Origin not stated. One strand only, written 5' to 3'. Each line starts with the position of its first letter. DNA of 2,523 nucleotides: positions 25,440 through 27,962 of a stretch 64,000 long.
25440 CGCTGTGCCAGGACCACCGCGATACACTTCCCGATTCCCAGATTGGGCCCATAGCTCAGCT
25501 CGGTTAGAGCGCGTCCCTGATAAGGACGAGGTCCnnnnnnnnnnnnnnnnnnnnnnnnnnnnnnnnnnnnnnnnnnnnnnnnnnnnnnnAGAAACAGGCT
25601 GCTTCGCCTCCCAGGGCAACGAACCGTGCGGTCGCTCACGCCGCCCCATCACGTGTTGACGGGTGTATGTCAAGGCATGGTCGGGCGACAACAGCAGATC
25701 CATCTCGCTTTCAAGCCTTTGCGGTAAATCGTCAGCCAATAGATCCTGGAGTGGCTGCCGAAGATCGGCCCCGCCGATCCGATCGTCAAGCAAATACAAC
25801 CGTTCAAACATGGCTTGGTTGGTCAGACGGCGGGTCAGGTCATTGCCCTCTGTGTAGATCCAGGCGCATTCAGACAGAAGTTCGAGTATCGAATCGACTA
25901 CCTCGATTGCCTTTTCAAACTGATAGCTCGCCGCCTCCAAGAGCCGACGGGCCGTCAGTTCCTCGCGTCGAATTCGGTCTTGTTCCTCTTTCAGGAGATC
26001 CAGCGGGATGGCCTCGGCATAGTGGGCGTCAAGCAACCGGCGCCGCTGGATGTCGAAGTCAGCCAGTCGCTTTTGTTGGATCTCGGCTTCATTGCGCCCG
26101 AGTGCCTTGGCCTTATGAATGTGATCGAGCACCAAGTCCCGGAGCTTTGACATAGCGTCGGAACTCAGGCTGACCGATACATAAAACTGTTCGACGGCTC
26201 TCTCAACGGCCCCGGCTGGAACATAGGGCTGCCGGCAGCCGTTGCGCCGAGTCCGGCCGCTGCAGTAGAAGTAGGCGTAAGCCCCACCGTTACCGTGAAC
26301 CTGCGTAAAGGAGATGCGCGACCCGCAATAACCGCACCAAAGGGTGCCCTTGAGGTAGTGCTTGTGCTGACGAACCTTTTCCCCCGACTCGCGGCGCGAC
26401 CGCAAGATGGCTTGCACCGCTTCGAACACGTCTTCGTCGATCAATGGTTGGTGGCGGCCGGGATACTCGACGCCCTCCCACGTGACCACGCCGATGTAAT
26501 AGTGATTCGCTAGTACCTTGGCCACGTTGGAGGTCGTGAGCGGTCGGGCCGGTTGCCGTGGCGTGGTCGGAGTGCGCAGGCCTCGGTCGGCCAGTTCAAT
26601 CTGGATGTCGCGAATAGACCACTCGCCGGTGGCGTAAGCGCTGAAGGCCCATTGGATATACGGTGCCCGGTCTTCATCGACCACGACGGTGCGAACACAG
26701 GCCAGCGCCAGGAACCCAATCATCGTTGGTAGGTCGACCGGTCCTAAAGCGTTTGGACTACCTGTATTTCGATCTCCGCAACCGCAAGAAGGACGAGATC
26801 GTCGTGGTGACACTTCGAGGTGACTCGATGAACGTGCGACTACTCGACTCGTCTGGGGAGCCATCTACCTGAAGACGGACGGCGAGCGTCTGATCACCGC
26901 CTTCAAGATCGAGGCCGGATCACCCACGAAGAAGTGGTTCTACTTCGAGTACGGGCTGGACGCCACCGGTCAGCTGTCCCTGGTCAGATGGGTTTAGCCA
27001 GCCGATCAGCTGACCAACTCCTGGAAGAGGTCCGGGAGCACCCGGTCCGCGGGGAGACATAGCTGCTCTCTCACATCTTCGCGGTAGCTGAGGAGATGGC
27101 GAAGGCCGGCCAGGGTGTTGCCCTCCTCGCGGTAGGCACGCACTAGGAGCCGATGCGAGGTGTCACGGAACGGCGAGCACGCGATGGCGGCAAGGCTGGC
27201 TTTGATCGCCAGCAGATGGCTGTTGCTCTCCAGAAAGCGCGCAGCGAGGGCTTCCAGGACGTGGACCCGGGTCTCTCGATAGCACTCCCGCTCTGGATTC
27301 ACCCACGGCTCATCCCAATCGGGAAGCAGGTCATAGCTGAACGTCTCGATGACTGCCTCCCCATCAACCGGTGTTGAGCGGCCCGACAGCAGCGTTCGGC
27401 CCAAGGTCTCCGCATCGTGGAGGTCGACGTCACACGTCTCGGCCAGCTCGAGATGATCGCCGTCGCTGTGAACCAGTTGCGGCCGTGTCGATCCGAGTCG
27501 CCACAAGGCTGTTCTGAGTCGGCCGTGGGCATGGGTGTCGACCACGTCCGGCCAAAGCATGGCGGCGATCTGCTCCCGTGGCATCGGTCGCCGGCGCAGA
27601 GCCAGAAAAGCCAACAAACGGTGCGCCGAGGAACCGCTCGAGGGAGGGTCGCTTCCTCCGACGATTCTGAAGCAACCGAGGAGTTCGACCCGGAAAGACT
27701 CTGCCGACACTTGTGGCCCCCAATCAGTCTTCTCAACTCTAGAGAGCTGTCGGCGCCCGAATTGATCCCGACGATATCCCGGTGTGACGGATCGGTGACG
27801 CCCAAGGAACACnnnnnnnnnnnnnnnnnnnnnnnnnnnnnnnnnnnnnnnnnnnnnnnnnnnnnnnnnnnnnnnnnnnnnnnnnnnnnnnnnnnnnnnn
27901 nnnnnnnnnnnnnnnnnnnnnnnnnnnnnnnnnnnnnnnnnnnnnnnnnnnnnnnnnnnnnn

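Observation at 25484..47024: A 21.4-kb segment bracketed by tRNA-Ile(GAT) and a 48-nt imperfect direct repeat of its 3' half: signature of a tRNA-integrated island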

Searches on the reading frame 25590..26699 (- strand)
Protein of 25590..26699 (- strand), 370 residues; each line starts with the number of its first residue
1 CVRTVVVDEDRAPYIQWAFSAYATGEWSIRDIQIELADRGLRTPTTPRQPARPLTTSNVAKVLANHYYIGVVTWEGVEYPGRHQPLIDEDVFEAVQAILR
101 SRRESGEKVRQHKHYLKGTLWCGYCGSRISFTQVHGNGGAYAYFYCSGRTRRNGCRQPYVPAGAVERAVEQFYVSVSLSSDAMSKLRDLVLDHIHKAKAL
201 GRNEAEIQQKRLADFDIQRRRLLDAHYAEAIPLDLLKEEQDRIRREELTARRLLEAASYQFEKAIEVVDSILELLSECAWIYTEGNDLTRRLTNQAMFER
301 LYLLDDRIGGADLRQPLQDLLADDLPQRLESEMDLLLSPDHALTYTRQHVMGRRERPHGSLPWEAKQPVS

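Call 25: find_related_loci(query=window:25590-26699:-, collection=genome_contigs, flank=6000)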
Query window:25590-26699:- (370 aa) in genome_contigs; peptide patterns used: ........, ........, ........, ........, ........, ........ (x = any residue, [..] = any of these).
198 stretches matched a pattern; 2 encode a relative of the query (tblastn E <= 1e-3); 2 distinct loci.
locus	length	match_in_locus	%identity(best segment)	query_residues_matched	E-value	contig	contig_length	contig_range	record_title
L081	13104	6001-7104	73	2-369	0e+0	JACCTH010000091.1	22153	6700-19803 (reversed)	MAG: Acidimicrobiia bacterium isolate MGR_bin69 SD2897-2912_k127_7665963, whole genome shotgun sequence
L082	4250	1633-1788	37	77-128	9e-8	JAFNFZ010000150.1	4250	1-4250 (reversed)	MAG: Chloroflexota bacterium isolate bin_27 PROKKA_contig000150, whole genome shotgun sequence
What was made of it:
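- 25562..26699 (-): Large serine recombinase remnant with Recombinase, Zn-ribbon, coiled-coil and tail regions. The N-terminal roughly 185 aa (Resolvase catalytic domain) are missing. It is 73% identical to the intact L081 protein (call 25).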

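Call 31: find_homologous_proteins(query=L081:5470-7173:+, max_evalue=1e-30)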
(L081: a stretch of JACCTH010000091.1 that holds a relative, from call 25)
Query L081:5470-7173:+ (568 aa): 3515 proteins with E <= 1e-30 among 8000 candidates; the best 120 are listed.
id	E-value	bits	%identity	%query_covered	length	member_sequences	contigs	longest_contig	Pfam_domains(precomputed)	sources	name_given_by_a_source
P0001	0.0e+0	1264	100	99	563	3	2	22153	PF07508.20,PF00239.27,PF13408.13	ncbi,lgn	-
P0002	0.0e+0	1148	89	100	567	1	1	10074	PF07508.20,PF00239.27,PF13408.13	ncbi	ncbi:recombinase family protein [soil metagenome]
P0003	1.9e-282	956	74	99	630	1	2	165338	PF07508.20,PF00239.27,PF13408.13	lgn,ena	-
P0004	7.7e-200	683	56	99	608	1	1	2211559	PF07508.20,PF00239.27,PF13408.13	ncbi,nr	ncbi:MAG: recombinase family protein [Acidimicrobiia bacterium]|nr:MAG: recombinase family protein [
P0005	4.1e-197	674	56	99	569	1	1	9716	PF07508.20,PF00239.27,PF13408.13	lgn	-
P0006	5.4e-194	664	55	99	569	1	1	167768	PF07508.20,PF00239.27,PF13408.13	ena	-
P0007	2.0e-193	662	55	99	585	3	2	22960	PF07508.20,PF00239.27,PF13408.13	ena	-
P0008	3.1e-191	655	55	99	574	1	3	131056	PF07508.20,PF00239.27,PF13408.13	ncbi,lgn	-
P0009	6.5e-188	644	54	99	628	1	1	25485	PF07508.20,PF00239.27,PF13408.13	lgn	-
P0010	7.6e-185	634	53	99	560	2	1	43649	PF07508.20,PF00239.27,PF13408.13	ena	-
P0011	2.7e-172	592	50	99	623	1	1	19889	PF07508.20,PF00239.27,PF13408.13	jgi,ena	-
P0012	2.0e-170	586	54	89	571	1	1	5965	PF07508.20,PF00239.27,PF13408.13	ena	-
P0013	4.7e-170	585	54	88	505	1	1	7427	PF07508.20,PF00239.27,PF13408.13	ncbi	ncbi:MAG: recombinase family protein, partial [Actinomycetota bacterium]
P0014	9.0e-167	574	52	90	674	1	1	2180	PF07508.20,PF00239.27,PF13408.13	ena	-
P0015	9.1e-167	574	51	100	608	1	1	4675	PF07508.20,PF00239.27,PF13408.13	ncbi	-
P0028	3.1e-160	552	53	89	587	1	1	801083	PF07508.20,PF00239.27,PF13408.13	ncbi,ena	-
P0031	1.3e-159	550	48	99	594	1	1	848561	PF07508.20,PF00239.27,PF13408.13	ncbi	ncbi:MAG: recombinase family protein [Acidimicrobiales bacterium]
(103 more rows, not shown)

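Call 33: find_encoding_contigs(protein=P0003, flank=10000, max_places=4)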
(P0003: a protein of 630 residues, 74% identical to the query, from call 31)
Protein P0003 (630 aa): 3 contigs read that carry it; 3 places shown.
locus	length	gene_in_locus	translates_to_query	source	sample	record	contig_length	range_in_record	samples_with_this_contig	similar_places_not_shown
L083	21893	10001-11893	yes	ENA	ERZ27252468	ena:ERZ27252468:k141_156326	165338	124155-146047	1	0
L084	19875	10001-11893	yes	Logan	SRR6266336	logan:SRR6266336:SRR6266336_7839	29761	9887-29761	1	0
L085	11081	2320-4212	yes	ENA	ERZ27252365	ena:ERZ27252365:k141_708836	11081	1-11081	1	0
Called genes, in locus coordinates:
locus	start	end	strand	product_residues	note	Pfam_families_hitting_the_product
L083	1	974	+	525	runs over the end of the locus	PF13199:Glyco_hydro_66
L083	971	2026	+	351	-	PF00723:Glyco_hydro_15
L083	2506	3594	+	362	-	PF13473:Cupredoxin_1, PF00127:Copper-bind, PF13473:Cupredoxin_1, PF00127:Copper-bind (weak)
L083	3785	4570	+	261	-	-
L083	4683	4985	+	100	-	-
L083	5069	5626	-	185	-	-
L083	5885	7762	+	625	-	PF13191:AAA_16 (faint), PF10412:TrwB_AAD_bind (faint)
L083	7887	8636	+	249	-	PF13814:Replic_Relax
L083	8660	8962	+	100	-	-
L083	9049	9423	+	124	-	PF13560:HTH_31, PF01381:HTH_3, PF13443:HTH_26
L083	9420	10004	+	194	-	PF06114:Peptidase_M78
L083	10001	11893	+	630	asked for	PF00239:Resolvase, PF07508:Recombinase, PF13408:Zn_ribbon_recom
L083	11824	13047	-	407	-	PF04542:Sigma70_r2, PF08281:Sigma70_r4_2, PF20239:DUF6596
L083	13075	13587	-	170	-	PF03795:YCII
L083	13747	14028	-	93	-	-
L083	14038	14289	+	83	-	-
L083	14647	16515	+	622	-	PF08309:LVIVD (faint), PF02225:PA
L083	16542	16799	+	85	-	-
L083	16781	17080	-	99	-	-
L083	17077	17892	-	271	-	PF13495:Phage_int_SAM_4 (faint), PF00589:Phage_integrase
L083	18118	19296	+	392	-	PF00108:Thiolase_N, PF02803:Thiolase_C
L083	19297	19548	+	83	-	-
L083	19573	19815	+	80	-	PF06781:CrgA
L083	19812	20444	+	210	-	PF00117:GATase, PF07722:Peptidase_C26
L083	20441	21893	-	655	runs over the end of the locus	PF00069:Pkinase, PF01636:APH (faint), PF07714:PK_Tyr_Ser-Thr, PF03109:ABC1, PF03793:PASTA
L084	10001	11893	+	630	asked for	PF00239:Resolvase, PF07508:Recombinase, PF13408:Zn_ribbon_recom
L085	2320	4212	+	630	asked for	PF00239:Resolvase, PF07508:Recombinase, PF13408:Zn_ribbon_recom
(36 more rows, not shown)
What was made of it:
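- On Large serine recombinase (LSR) integrative element: Intact relatives have all three domains (calls 31, 33).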

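Call 56: search_protein_families(library=pfam, proteins=[L081:1831-3174:+, L081:3171-4094:+, L081:4037-4435:+, L081:4529-4870:+, L081:5093-5455:+], max_evalue=0.01)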
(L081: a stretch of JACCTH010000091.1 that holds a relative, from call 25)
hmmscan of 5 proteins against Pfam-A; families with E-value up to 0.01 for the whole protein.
L081:1831-3174:+ (447 aa): 2 families
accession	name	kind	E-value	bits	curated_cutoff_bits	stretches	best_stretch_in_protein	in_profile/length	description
PF00665.32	rve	-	0.00027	21.6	32.6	1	173-251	4-79/102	Integrase core domain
PF10412.15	TrwB_AAD_bind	-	0.0069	15.7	20.5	1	288-347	228-286/387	Type IV secretion-system coupling protein DNA-binding domain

L081:3171-4094:+ (307 aa): 1 family
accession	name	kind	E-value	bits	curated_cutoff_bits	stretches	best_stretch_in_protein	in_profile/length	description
PF13814.12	Replic_Relax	-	1.9e-36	126.4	25.3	1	80-265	1-191/191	Replication-relaxation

L081:4037-4435:+ (132 aa): 1 family
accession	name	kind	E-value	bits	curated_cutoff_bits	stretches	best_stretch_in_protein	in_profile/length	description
PF07275.16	ArdA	-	0.00088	20.4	27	1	57-112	90-141/155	Antirestriction protein (ArdA)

L081:4529-4870:+ (113 aa): 5 families
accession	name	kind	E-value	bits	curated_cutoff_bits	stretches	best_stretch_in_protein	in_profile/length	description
PF01381.28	HTH_3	-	1.8e-12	47.5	23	1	18-72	3-55/55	Helix-turn-helix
PF13560.12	HTH_31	-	4.4e-10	40.2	27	1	12-72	2-61/64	Helix-turn-helix domain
PF13443.12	HTH_26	-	5.6e-09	36.6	22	1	16-74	2-59/63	Cro/C1-type HTH DNA-binding domain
PF12844.13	HTH_19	-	2.3e-05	24.7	30.2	1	14-77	2-63/64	Helix-turn-helix domain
PF13413.12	HTH_25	-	0.00065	19.9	24.6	1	16-68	2-58/62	Helix-turn-helix domain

L081:5093-5455:+ (120 aa): 1 family
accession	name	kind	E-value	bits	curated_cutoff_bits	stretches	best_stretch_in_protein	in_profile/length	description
PF06114.19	Peptidase_M78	-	6.1e-11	42.6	22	1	2-92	33-122/123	IrrE N-terminal-like domain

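Call 75: find_encoding_contigs(protein=P0001, flank=10000, max_places=3)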
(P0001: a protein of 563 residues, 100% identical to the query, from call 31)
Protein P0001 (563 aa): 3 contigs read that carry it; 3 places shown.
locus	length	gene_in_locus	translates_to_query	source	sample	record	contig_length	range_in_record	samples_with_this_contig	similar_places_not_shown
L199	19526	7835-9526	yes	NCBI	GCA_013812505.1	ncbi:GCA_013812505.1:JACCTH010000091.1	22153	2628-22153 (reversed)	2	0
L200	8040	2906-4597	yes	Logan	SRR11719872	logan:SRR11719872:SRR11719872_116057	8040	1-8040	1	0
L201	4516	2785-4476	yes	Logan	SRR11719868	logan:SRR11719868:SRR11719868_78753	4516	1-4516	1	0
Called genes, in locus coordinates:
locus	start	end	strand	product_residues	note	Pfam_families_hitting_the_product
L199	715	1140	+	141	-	-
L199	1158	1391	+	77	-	-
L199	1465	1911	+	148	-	-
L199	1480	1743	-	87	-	-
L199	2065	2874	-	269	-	PF08281:Sigma70_r4_2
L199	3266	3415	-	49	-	-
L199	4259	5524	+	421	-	-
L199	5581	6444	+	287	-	PF13814:Replic_Relax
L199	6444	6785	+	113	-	-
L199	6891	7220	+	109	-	PF13560:HTH_31, PF12844:HTH_19 (faint), PF13443:HTH_26, PF01381:HTH_3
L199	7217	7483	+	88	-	-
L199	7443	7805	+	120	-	PF06114:Peptidase_M78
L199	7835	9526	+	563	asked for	PF00239:Resolvase, PF07508:Recombinase, PF13408:Zn_ribbon_recom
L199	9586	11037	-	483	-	PF00749:tRNA-synt_1c, PF19269:Anticodon_2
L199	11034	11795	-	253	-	PF10370:Rv2993c-like_N, PF01557:FAA_hydrolase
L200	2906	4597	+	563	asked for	PF00239:Resolvase, PF07508:Recombinase, PF13408:Zn_ribbon_recom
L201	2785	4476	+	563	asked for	PF00239:Resolvase, PF07508:Recombinase, PF13408:Zn_ribbon_recom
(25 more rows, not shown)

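Call 104: find_encoding_contigs(protein=P0004, flank=9000, max_places=1)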
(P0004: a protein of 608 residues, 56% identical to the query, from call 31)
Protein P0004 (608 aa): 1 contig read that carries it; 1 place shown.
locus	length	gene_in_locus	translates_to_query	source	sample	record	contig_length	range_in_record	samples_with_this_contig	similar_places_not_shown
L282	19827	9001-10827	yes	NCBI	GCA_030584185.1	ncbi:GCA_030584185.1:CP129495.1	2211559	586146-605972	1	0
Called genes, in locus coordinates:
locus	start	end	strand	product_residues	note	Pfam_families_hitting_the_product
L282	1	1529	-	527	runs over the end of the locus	PF12161:HsdM_N, PF02384:N6_Mtase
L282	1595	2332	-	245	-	-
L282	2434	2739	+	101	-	-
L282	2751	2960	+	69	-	-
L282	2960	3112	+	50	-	-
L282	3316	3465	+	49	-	-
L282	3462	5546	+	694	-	PF02534:T4SS-DNA_transf (faint), PF10412:TrwB_AAD_bind (faint)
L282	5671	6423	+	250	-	PF13814:Replic_Relax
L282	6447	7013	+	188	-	PF07275:ArdA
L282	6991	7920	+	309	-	PF01555:N6_N4_Mtase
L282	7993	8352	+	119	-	PF13560:HTH_31, PF01381:HTH_3, PF13413:HTH_25 (weak), PF13443:HTH_26 (weak)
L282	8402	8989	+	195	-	PF06114:Peptidase_M78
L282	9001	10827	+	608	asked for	PF00239:Resolvase, PF07508:Recombinase, PF13408:Zn_ribbon_recom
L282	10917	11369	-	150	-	PF02410:RsfS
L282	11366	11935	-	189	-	PF01467:CTP_transf_like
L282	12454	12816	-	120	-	PF00072:Response_reg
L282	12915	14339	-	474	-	PF05762:VWA_CoxE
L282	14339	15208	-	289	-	PF13191:AAA_16 (weak), PF07724:AAA_2 (faint), PF13401:AAA_22 (faint), PF00004:AAA, PF07726:AAA_3 (faint), PF07728:AAA_5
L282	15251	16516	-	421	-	PF01018:GTP1_OBG, PF02421:FeoB_N, PF01926:MMR_HSR1, PF09269:DUF1967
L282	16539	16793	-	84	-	PF01016:Ribosomal_L27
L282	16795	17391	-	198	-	PF00829:Ribosomal_L21p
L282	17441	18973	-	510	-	PF10150:RNase_E_G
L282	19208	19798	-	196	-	PF00265:TK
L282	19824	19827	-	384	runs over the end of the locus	PF01098:FTSW_RODA_SPOVE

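Call 105: find_encoding_contigs(protein=P0028, flank=9000, max_places=1)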
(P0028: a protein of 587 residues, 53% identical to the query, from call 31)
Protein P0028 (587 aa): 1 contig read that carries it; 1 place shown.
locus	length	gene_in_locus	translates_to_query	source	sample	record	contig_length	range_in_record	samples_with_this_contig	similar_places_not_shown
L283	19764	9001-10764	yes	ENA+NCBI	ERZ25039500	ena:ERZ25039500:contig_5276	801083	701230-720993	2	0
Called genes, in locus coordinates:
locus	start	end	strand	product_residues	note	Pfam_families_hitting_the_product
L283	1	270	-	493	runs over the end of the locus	PF02386:TrkH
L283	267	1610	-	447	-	PF00070:Pyr_redox (faint), PF02254:TrkA_N, PF02558:ApbA (faint), PF03435:Sacchrp_dh_NADP (faint), PF13241:NAD_binding_7 (faint), PF02080:TrkA_C, PF02254:TrkA_N, PF02080:TrkA_C, +1 more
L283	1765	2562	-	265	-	PF06966:DUF1295, PF02544:Steroid_dh (weak), PF04191:PEMT (weak)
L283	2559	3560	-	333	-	PF01553:Acyltransferase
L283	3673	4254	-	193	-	PF10543:ORF6N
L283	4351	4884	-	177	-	PF10543:ORF6N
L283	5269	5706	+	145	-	-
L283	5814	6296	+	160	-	PF01527:HTH_Tnp_1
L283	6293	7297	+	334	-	PF13565:HTH_32 (faint), PF00665:rve, PF13683:rve_3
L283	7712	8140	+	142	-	-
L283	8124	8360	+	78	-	-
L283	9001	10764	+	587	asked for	PF00239:Resolvase, PF07508:Recombinase, PF13408:Zn_ribbon_recom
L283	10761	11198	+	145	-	-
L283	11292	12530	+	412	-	PF13360:PQQ_2, PF01011:PQQ (faint), PF13570:Beta-prop_ACSF4, PF13360:PQQ_2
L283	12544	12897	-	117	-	PF05610:DUF779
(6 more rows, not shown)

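Call 106: find_encoding_contigs(protein=P0031, flank=9000, max_places=1)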
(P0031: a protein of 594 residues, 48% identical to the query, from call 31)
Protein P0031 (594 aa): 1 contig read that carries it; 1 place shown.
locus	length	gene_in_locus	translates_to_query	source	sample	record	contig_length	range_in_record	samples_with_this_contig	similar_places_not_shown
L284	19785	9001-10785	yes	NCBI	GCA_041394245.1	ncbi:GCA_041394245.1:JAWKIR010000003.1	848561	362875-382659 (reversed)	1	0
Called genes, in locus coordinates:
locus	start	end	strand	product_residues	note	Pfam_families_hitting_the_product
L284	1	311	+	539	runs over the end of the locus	-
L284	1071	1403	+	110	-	-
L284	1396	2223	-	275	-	-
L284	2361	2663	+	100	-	-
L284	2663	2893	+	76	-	-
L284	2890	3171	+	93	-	-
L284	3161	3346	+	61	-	-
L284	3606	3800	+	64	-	-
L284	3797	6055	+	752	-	PF02534:T4SS-DNA_transf, PF10412:TrwB_AAD_bind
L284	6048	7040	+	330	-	PF13814:Replic_Relax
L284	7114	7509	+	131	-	-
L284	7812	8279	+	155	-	PF13744:HTH_37 (weak), PF12844:HTH_19, PF13560:HTH_31, PF01381:HTH_3, PF13443:HTH_26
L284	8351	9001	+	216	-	PF06114:Peptidase_M78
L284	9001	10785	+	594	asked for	PF00239:Resolvase, PF07508:Recombinase, PF13408:Zn_ribbon_recom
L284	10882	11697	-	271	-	PF00990:GGDEF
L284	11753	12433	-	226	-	PF03588:Leu_Phe_trans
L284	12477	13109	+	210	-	-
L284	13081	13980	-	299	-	PF00160:Pro_isomerase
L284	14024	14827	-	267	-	-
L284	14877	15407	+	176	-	PF04542:Sigma70_r2, PF07638:Sigma70_ECF, PF08281:Sigma70_r4_2, PF04545:Sigma70_r4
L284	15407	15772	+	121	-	-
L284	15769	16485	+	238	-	-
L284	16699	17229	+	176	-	-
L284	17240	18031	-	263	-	-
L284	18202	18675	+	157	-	PF00027:cNMP_binding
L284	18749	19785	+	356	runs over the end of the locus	PF01544:CorA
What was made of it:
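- On AICE / integrative mobilisable element: These genes are present in L081, L083, L282 and L284 (calls 33, 56, 104, 106).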

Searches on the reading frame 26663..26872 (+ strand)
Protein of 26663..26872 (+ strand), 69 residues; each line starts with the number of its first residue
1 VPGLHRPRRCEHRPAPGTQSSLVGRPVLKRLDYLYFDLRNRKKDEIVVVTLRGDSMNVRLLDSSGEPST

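Call 56: search_protein_families(library=pfam, proteins=[window:26663-26872:+], max_evalue=0.01)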
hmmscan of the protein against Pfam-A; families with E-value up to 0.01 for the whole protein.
window:26663-26872:+ (69 aa): 1 family
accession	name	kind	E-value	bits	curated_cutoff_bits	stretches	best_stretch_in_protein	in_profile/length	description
PF08980.16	DUF1883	-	0.0044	17.4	26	1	32-64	2-33/89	Domain of unknown function (DUF1883)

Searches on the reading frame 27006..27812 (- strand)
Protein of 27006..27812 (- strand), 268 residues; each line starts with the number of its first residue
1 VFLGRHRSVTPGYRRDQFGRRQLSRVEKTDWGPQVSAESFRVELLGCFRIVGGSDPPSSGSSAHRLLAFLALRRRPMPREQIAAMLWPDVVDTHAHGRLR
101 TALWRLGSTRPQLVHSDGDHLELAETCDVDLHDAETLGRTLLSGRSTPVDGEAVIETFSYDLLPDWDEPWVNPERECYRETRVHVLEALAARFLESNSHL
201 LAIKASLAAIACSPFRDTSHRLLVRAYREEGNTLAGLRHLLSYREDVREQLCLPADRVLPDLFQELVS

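Call 7: search_protein_families(library=pfam, proteins=[window:27006-27812:-])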
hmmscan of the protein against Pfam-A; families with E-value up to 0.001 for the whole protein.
window:27006-27812:- (268 aa): 1 family
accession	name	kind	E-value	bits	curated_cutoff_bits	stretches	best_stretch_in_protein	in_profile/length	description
PF03704.23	BTAD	-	1e-10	42.6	22.1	1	167-266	45-145/146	Bacterial transcriptional activator domain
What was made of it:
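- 27006..27812 (-): BTAD-domain regulator gene inside the serine-recombinase element remnant. Pfam PF03704 (call 7).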
